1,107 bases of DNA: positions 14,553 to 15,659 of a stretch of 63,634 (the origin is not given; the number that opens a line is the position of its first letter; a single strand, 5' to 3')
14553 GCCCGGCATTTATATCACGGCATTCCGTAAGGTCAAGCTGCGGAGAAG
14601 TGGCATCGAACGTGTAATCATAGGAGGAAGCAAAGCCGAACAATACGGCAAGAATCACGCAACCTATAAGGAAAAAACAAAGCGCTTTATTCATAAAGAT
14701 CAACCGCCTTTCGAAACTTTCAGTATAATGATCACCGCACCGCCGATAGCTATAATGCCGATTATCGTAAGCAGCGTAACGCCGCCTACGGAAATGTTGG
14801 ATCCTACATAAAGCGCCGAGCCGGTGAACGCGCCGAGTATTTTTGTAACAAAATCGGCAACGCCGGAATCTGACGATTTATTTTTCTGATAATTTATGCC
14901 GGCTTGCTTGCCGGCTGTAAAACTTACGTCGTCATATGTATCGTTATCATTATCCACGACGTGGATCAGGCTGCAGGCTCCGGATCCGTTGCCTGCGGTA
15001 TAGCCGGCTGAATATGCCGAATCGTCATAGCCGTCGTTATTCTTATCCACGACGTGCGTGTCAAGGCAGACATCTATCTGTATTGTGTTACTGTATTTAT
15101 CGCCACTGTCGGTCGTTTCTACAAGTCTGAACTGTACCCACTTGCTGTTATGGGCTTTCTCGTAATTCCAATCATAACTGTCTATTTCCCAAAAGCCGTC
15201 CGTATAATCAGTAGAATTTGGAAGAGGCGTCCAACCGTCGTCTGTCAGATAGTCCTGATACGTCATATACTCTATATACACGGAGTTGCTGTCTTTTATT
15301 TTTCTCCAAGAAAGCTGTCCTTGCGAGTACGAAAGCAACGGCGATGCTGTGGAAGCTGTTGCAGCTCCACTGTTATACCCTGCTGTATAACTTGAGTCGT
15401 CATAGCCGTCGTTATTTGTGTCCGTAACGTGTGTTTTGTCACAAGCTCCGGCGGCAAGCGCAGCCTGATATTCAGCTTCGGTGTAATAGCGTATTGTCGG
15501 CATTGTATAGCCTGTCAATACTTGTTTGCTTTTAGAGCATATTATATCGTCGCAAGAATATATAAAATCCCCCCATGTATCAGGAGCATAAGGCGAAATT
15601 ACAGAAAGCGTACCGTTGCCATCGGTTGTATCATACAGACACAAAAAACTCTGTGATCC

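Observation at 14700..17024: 774-aa pIII-position protein with three Cys-anchored '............' repeats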

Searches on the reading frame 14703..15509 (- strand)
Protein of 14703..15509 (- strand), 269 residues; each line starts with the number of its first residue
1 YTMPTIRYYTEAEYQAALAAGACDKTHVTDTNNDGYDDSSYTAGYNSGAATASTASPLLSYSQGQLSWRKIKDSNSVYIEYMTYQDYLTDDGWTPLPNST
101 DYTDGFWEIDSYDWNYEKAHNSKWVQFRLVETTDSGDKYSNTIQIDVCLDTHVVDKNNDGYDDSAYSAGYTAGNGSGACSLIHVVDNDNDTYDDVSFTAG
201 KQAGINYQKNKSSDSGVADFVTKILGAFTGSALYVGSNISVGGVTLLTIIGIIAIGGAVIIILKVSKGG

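Call 33: search_protein_families(library=pfam, proteins=[window:14703-15509:-], max_evalue=10)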
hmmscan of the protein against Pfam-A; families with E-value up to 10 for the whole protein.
window:14703-15509:- (269 aa): 0 families

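Call 38: search_dna_similar(query=window:14703-15509:-, collection=phages, mode=protein, max_evalue=0.01)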
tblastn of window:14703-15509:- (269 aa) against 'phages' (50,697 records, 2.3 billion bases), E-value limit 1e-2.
No match.

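Call 60: search_solved_structures(query=A3, max_evalue=10, show_alignments=3)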
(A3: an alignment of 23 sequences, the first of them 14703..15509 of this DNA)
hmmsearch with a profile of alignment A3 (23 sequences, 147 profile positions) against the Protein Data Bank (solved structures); distinct sequences matched with E-value up to 10: 10.
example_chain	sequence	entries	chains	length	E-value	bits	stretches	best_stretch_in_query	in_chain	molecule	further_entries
6on5_A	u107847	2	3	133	0.71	13.3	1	53-86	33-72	Retinol-binding protein 2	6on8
6on7_A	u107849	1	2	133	0.71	13.3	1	53-86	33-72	Retinol-binding protein 2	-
7ucn_A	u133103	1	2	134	0.73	13.3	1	53-86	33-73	Retinol-binding protein 2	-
7ucv_A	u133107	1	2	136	0.9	13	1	53-86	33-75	Retinol-binding protein 2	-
7ud3_A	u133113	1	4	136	0.9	13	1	53-86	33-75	Retinol-binding protein 2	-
7ucs_A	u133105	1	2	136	0.91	13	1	53-86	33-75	Retinol-binding protein 2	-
5nao_A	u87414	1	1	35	0.98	12.9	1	115-138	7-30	Toll-like receptor 4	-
7uct_A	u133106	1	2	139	1.1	12.7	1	53-86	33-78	Retinol-binding protein 2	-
5nam_A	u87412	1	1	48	2.1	11.8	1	115-138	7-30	Toll-like receptor 4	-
8ddc_B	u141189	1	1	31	2.2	11.7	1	122-143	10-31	Interleukin-7 receptor subunit alpha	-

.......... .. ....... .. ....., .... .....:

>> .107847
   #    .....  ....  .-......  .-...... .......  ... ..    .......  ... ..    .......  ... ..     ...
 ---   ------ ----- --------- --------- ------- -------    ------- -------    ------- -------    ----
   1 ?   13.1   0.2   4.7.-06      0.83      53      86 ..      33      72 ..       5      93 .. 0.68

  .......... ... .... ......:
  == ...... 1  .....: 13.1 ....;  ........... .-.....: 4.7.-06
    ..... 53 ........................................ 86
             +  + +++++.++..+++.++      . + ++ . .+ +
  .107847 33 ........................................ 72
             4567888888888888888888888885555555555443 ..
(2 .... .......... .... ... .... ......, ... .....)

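Call 66: predict_structure(alignment_id=A3)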
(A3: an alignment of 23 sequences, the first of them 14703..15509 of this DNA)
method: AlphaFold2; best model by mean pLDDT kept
length: 269 residues; sequences in the alignment: 23
mean_pLDDT: 64.5   pTM: 0.44
mean pLDDT of the five models: 64.5, 63.3, 59.2, 58.3, 55.2
residues with pLDDT >= 90: 30; 70-90: 98; 50-70: 55; < 50: 86
segments of 3 or more residues with pLDDT < 50: 1-31, 35-53, 164-187
pLDDT, mean of each block of 10 residues (from residue 1): 33 43 32 43 33 71 87 91 77 79 77 86 88 93 79 54 38 37 48 53 57 55 73 72 78 88 81
secondary structure, 60 per line:
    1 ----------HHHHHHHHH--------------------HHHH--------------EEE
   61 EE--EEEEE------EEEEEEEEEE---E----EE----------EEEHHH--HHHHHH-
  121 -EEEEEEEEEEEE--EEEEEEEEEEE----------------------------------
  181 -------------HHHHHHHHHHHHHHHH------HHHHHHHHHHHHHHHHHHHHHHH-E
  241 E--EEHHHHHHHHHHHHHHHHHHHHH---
elements in order: H11-19 H40-43 E58-62 E65-69 E76-85 E106-108 H114-119 E122-133 E136-146 H194-209 H216-238 H246-266
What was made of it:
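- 15069..15347 (-): FN3-like beta-sandwich, aa 560-652. AF2 pLDDT 71-93 (call 66).
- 14790..14879 (-): Conserved pre-anchor helix (.............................), aa 716-745. AF2 helix, pLDDT 72-88 (call 66).
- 14700..14789 (-): C-terminal TM anchor (aa 746-768) plus tail KVSKGG and stop codon. AF2 helix (call 66).
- Checked: FN3-like module: the module between copies 1 and 2 (aa ~560-652) is modelled as a beta-sandwich with pLDDT 71-93 (call 66).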

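Call 70: fold_search(model_id=the predicted structure, library=pdb)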
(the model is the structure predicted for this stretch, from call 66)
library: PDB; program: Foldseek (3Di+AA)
matches with E <= 10: 1300; with E <= 0.001: 0
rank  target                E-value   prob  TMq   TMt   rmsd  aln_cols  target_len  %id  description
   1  6nmy_D                3.5e-03  0.97  0.20  0.26   5.5       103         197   12  A Cytokine-receptor complex (released 2020-01-22)
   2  2dbj_MODEL_1_A        5.6e-03  0.99  0.23  0.42   6.0       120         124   12  Solution structures of the fn3 domain of human Proto-oncogene tyrosine-protein kinase MER precursor (released 2006-12-19)
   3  7y8i_F                8.9e-03  1.00  0.21  0.56   4.2       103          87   14  Crystal structure of sDscam FNIII3 domain, isoform alpha7 (released 2023-05-24)
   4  6nmy_B                9.5e-03  0.93  0.20  0.26   5.4       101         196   12  A Cytokine-receptor complex (released 2020-01-22)
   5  3b8y_B                1.3e-02  0.85  0.16  0.15   6.8        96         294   10  Crystal Structure of Pectate Lyase PelI from Erwinia chrysanthemi in complex with tetragalacturonic acid (released 2008-04-29)
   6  5fm5_M                1.4e-02  0.96  0.23  0.45  11.1       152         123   12  Crystal structure of the myomesin:obscurin-like-1 complex (released 2016-11-23)
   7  8y31_E                1.5e-02  0.99  0.22  0.50   4.9       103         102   11  The crystal structure of the QX006N-Fab/IFNAR1-SD123 complex (released 2024-12-04)
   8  7y8i_D                1.5e-02  0.96  0.20  0.49   4.9       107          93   17  Crystal structure of sDscam FNIII3 domain, isoform alpha7 (released 2023-05-24)
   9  7y8i_B                1.9e-02  0.90  0.17  0.44   5.2        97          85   15  Crystal structure of sDscam FNIII3 domain, isoform alpha7 (released 2023-05-24)
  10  2dmk_MODEL_1_A        2.2e-02  0.99  0.23  0.43   4.4       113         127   12  The solution structure of the FN3 domain of human Midline 2 protein (released 2006-10-22)
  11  7y8h_A                2.3e-02  0.93  0.21  0.46   4.9       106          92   10  Crystal structure of sDscam FNIII1 domain, isoform alpha7 (released 2023-05-24)
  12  3b8y_A                2.4e-02  0.97  0.22  0.20   4.8        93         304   11  Crystal Structure of Pectate Lyase PelI from Erwinia chrysanthemi in complex with tetragalacturonic acid (released 2008-04-29)
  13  4u49_A                2.7e-02  0.75  0.17  0.15   6.5        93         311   10  Crystal structure of Pectate Lyase Pel3 from Pectobacterium carotovorum with two monomers in the A.U (released 2015-08-05)
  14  6hyf_B                2.9e-02  0.69  0.18  0.36   5.7       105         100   12  Crystal structure of the third FNIII domain from rat beta4 integrin, a binding site for periaxin (released 2019-05-08)
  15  3s98                  3.1e-02  0.96  0.20  0.20   4.6        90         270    9  human IFNAR1 (released 2011-08-31)
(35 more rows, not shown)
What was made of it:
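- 15069..15347 (-): Foldseek matches FN3 domains (call 70).
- On Fibronectin type III fold (aa 560-652): Foldseek top hits are FN3 domains, with probability up to 1.0 and TM-score 0.4-0.56 normalised to the target, but E >= 3.5e-3 and rmsd 4-6 A (call 70).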

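Call 71: fold_search(model_id=the predicted structure, library=viral)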
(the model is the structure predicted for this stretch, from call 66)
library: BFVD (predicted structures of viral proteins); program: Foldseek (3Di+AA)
matches with E <= 10: 875; with E <= 0.001: 0
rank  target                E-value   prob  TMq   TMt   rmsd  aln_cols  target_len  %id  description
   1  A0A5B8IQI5            1.5e-03  0.99  0.25  0.19  12.4       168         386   12  Uncharacterized protein [Mimiviridae sp. ChoanoV1]
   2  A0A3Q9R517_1          4.9e-03  0.57  0.17  0.08  27.8       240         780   14  (no name in the UniProt tables at hand)
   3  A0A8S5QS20            6.2e-03  0.95  0.24  0.24  18.3       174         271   11  Tencon, FN3-like domain, alternative scaffold.71A [Myoviridae sp. ctgXL3]
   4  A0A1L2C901            8.3e-03  0.90  0.19  0.09  14.2       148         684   16  Fibronectin type-III domain-containing protein [Pseudomonas phage ZC03]
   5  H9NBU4                8.3e-03  0.82  0.23  0.14  19.8       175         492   10  (no name in the UniProt tables at hand)
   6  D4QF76                8.8e-03  0.85  0.24  0.30  15.3       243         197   14  Uncharacterized protein [Aeropyrum pernix bacilliform virus 1 (isolate -/Japan/Tanaka/2005)]
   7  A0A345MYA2            1.1e-02  0.72  0.23  0.15  22.2       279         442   13  (no name in the UniProt tables at hand)
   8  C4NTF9                1.3e-02  0.41  0.20  0.09  24.6       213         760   12  N4 gp53-like protein [Sulfitobacter phage EE36phi1]
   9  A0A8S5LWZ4            1.5e-02  0.99  0.23  0.22   7.7       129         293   16  Uncharacterized protein [Myoviridae sp. ctZgq1]
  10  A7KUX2                1.5e-02  0.91  0.22  0.40  15.2       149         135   12  (no name in the UniProt tables at hand)
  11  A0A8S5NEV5            1.5e-02  0.69  0.19  0.08  14.9       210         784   11  Collagen triple helix repeat protein (Fragment) [Siphoviridae sp. cthSp75]
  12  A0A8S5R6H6            1.9e-02  0.75  0.20  0.16  21.4       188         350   10  Uncharacterized protein (Fragment) [Myoviridae sp. ctBoB21]
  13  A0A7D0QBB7            1.9e-02  0.72  0.20  0.16  11.9       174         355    9  (no name in the UniProt tables at hand)
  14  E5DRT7                2.1e-02  0.96  0.21  0.09   5.2       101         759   14  Gp7a baseplate wedge initiator [Aeromonas phage 65]
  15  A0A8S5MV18            2.1e-02  0.91  0.20  0.26   5.2        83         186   19  Uncharacterized protein [Siphoviridae sp. ctoSr5]
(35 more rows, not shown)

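Call 85: find_related_loci(query=window:14703-15509:-, collection=viral_contigs, flank=8000)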
Query window:14703-15509:- (269 aa) in viral_contigs; peptide patterns used: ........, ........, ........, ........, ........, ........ (x = any residue, [..] = any of these).
25 stretches matched a pattern, but none encodes a relative of the query by tblastn (E <= 1e-3).

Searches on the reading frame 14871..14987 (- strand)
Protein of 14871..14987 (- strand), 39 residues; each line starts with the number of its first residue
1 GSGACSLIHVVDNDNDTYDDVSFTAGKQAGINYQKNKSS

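Call 33: search_protein_families(library=pfam, proteins=[window:14871-14987:-], max_evalue=10)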
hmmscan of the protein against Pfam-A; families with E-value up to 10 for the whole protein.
seq(39 aa): 1 family
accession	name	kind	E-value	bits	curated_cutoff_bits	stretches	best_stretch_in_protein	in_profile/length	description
PF22069.2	Androglobin_IV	-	0.093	13.1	27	1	7-38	45-74/109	Androglobin, domain IV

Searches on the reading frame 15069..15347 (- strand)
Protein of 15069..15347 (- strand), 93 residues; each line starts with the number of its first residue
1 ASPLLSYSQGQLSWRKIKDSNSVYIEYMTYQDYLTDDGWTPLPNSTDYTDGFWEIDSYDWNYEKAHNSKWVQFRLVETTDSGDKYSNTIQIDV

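Call 33: search_protein_families(library=pfam, proteins=[window:15069-15347:-], max_evalue=10)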
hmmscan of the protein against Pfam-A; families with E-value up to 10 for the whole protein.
seq(93 aa): 0 families
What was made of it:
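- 15069..15347 (-): No Pfam fn3 hit (call 33).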

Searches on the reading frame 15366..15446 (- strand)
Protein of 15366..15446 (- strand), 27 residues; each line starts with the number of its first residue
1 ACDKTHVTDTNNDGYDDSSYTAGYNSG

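Call 56: search_solved_structures(query=A2, max_evalue=10, show_alignments=5)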
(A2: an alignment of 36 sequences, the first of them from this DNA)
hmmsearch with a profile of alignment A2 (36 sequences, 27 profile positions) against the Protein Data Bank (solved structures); distinct sequences matched with E-value up to 10: 18.
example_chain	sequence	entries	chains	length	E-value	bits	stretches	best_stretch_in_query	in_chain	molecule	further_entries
2ojr_A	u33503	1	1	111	0.015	18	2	6-15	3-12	Ubiquitin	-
3oss_D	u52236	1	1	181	0.13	14.9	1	5-15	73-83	TYPE 2 SECRETION SYSTEM, SECRETIN GSPD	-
1yx7_A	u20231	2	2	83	0.15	14.8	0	8-15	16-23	Calsensin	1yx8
2lvi_A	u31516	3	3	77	0.55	12.9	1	8-17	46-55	Polcalcin Phl p 7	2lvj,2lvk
1k9u_A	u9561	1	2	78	0.58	12.9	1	8-17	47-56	Polcalcin Phl p 7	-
3l19_A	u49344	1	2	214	0.59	12.8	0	6-14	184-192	Calcium/calmodulin dependent protein kinase with a kinase domain and 4 calmodulin like EF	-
28pb_A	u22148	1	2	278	0.77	12.5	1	3-15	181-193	Cytochrome c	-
9l6d_A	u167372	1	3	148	0.92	12.2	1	5-15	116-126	Azurin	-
5oba_A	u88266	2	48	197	0.95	12.2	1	4-15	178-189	Ferritin heavy chain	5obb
1h4b_A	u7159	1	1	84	1.2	11.9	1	8-15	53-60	POLCALCIN BET V 4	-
2opo_A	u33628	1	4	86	1.2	11.8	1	8-15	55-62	Polcalcin Che a 3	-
5otj_D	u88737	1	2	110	1.4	11.7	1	8-17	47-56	Polcalcin Phl p 7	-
3pok_A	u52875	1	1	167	1.9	11.2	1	6-15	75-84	Interleukin-1 beta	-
3ltq_A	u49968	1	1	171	2.2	11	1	5-15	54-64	Interleukin-1 beta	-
2i18_A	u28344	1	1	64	2.3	10.9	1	9-15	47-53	Calcium-binding protein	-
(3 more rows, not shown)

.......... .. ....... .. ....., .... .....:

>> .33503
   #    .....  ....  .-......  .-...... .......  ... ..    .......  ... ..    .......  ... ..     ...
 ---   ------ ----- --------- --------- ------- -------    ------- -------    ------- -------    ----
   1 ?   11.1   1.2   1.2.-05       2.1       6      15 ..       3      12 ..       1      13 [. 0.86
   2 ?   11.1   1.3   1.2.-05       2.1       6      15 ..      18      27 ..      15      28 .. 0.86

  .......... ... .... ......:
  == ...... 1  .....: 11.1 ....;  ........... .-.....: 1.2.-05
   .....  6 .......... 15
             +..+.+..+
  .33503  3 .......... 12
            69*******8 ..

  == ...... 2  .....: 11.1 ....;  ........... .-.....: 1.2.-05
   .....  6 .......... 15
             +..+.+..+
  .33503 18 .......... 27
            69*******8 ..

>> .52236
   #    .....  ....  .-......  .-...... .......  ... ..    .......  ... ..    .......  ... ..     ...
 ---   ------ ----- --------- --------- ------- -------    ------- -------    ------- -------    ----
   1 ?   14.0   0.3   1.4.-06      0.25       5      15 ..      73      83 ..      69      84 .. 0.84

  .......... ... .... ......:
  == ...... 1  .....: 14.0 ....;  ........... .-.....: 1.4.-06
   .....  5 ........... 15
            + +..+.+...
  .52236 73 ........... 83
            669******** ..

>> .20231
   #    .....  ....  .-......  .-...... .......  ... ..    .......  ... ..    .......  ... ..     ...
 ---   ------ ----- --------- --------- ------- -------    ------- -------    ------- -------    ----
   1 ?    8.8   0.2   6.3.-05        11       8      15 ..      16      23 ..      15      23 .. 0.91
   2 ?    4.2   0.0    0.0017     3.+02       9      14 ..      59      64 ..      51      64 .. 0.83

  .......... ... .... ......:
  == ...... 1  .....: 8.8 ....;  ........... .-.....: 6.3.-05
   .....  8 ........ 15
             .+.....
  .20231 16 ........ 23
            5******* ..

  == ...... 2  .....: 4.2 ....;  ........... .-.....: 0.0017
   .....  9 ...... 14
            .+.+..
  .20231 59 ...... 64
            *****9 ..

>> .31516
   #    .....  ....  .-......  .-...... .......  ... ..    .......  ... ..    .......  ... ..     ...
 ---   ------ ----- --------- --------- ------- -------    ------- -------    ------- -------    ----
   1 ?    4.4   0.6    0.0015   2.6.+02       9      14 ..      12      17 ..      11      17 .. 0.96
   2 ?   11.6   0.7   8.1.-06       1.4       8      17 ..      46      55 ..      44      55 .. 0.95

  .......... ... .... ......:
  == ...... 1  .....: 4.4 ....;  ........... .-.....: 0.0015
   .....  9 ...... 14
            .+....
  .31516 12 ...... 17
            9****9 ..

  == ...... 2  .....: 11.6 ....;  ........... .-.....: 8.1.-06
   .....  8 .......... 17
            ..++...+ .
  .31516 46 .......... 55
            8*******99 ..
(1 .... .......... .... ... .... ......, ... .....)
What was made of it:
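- Closest known: Dx[DN]xDG calcium-binding loops. Same: The top PDB profile hits are EF-hand loops and lanthanide-binding tags (call 56).
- The best PDB matches are calcium and lanthanide loops (call 56).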
